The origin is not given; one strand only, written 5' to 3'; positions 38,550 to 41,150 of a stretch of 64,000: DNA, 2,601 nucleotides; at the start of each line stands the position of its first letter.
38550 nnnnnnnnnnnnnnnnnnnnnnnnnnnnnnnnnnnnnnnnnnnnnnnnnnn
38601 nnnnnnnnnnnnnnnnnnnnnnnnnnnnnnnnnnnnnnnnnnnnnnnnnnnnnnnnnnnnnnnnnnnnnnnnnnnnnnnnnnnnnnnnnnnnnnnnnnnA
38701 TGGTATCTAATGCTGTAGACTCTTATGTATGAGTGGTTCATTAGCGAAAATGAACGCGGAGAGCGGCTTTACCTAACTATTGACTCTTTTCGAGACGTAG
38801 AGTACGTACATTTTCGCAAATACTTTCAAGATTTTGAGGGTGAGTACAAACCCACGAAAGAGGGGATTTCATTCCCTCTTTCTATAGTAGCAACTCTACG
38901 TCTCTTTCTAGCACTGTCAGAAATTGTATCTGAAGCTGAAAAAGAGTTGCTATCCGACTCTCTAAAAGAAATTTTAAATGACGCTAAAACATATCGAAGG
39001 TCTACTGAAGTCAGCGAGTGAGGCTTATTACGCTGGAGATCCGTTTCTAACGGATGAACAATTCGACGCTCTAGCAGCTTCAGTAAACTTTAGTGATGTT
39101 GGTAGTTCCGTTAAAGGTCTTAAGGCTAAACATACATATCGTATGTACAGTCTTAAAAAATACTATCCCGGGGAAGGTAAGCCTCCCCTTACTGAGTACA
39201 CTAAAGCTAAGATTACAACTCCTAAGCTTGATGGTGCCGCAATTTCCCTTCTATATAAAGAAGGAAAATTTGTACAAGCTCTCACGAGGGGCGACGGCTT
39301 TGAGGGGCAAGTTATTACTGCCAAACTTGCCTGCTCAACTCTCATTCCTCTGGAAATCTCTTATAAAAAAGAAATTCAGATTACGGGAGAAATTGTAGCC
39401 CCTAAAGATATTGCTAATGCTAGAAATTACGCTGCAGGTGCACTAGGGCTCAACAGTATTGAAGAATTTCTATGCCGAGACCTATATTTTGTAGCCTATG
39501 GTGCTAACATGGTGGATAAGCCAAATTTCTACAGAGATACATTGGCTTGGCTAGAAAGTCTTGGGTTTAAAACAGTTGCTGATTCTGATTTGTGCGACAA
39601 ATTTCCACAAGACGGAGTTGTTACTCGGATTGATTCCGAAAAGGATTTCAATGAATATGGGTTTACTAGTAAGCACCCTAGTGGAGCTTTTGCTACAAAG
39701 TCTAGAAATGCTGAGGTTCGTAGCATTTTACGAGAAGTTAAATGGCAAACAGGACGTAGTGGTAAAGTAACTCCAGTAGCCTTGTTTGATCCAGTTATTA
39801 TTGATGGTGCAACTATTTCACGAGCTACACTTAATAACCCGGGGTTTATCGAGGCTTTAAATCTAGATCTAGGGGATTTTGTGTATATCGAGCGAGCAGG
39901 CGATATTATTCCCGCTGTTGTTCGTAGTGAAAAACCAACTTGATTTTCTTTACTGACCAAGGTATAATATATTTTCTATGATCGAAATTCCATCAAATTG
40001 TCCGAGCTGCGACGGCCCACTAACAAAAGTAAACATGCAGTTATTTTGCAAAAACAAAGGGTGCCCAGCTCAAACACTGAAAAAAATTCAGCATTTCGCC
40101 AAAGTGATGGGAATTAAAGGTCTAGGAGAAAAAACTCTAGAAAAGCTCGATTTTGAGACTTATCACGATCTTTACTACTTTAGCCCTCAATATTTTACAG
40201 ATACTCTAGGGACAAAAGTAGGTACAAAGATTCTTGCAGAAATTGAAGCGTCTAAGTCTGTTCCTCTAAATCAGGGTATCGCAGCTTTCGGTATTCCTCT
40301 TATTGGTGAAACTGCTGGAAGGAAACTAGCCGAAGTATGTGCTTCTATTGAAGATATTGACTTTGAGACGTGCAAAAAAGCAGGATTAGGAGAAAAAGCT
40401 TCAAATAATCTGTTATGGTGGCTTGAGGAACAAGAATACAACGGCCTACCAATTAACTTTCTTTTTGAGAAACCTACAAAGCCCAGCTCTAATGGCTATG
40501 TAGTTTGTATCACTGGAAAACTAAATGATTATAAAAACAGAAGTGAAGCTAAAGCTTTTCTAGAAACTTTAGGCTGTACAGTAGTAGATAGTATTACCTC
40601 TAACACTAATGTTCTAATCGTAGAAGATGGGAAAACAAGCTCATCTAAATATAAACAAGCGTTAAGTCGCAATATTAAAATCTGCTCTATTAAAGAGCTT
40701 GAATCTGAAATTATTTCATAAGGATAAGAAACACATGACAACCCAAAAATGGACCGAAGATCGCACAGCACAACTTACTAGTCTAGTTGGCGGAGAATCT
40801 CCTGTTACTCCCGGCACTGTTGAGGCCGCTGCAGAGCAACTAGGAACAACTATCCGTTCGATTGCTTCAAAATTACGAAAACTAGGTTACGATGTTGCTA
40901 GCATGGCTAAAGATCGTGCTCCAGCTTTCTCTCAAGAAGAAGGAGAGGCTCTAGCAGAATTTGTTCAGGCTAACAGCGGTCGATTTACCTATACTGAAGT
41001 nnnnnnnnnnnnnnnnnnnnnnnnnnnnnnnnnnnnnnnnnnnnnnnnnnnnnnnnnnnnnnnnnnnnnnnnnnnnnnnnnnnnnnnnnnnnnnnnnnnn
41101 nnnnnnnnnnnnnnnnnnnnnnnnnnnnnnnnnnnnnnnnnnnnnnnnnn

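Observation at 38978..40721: NAD-dependent DNA ligase encoded as two separate genes with a full consensus promoter between them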

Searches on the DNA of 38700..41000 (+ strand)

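Call 4: search_dna_similar(query=window:38700-41000:+, collection=phages, mode=distant, max_rows=30)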
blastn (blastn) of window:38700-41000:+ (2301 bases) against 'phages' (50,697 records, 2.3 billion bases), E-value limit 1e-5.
Records with a match: 392; places in all: 394; records where one place covers at least 80% of the query: 0.
Best place of each record, by identity: 80-90% 3; 60-80% 389.
By first word of the organism name: Salmonella 234; Escherichia 111; Proteus 10; Bacteriophage 10; Phage 8; Citrobacter 3; Aeromonas 2; Providencia 2; Campylobacter 2; Listeria 2; and 5 more.
By host as written in the record: - 48; Salmonella enterica subsp. enterica serovar Enteritidis PT1 37; Escherichia coli 32; Salmonella sp. 24; Salmonella enterica 18; Salmonella enterica subsp. enterica serovar Enteritidis 17; Salmonella enterica subsp. enterica 17; Salmonella enterica subsp. enterica serovar Typhimurium 17; and 90 more.
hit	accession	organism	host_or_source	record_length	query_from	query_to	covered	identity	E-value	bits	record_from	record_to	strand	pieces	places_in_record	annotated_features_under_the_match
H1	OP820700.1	Aeromonas phage vB_AdhS_TS3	Aeromonas dhakensis AM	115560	1028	1214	8%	67.9%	2e-8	68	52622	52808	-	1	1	DNA ligase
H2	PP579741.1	Enterobacter phage KKP_3711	Enterobacter sp. KKP_3684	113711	966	1139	8%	69.5%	9e-6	60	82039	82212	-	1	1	DNA ligase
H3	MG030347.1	Proteus phage PM135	Proteus mirabilis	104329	1029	1174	6%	72.6%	2e-13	84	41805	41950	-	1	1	DNA ligase subunit A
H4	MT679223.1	Proteus phage 1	Proteus mirabilis H10.20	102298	1029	1174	6%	72.6%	2e-13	84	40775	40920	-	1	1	hypothetical protein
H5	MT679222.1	Proteus phage 2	Proteus mirabilis 3b10_21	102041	1029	1174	6%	72.6%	2e-13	84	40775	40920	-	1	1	DNA ligase subunit A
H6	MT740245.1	Proteus phage M4H10_20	Proteus mirabilis H10_20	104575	1029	1174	6%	72.6%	2e-13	84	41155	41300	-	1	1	DNA ligase subunit A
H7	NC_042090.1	Proteus phage PM135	Proteus mirabilis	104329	1029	1174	6%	72.6%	2e-13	84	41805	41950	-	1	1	NAD-dependent DNA ligase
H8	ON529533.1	Proteus phage RP7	Proteus vulgaris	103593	1029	1174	6%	72.6%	2e-13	84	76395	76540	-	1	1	DNA ligase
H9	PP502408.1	Proteus phage vB_PMC-PL1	Proteus mirabilis B2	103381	1029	1174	6%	71.9%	1e-11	80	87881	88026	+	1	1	DprA-like DNA recombination-mediator protein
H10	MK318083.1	Aeromonas phage Akh-2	Aeromonas hydrophila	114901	1034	1168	6%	72.6%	3e-11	78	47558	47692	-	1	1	DNA ligase (NAD(+))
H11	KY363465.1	Providencia phage vB_PreS_PR1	Providencia sp.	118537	1029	1157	6%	72.3%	6e-8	66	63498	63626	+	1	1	DNA ligase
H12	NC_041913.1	Providencia phage vB_PreS_PR1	Providencia sp.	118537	1029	1157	6%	72.3%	6e-8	66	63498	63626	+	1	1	NAD-dependent DNA ligase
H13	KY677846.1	Escherichia phage phiLLS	Escherichia coli O157 EC-48 (63-Fv18-1)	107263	1029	1139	5%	73.0%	7e-7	63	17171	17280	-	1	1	NAD-dependent DNA ligase subunit A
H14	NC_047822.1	Escherichia phage phiLLS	Escherichia coli O157 EC-48 (63-Fv18-1)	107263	1029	1139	5%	73.0%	7e-7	63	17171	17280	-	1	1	NAD-dependent DNA ligase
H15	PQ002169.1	Salmonella phage vB_Sen_SG_WM_RUS_R2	Salmonella enterica subsp. enterica ...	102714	1036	1138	4%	76.9%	4e-10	73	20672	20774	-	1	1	NAD-dependent DNA ligase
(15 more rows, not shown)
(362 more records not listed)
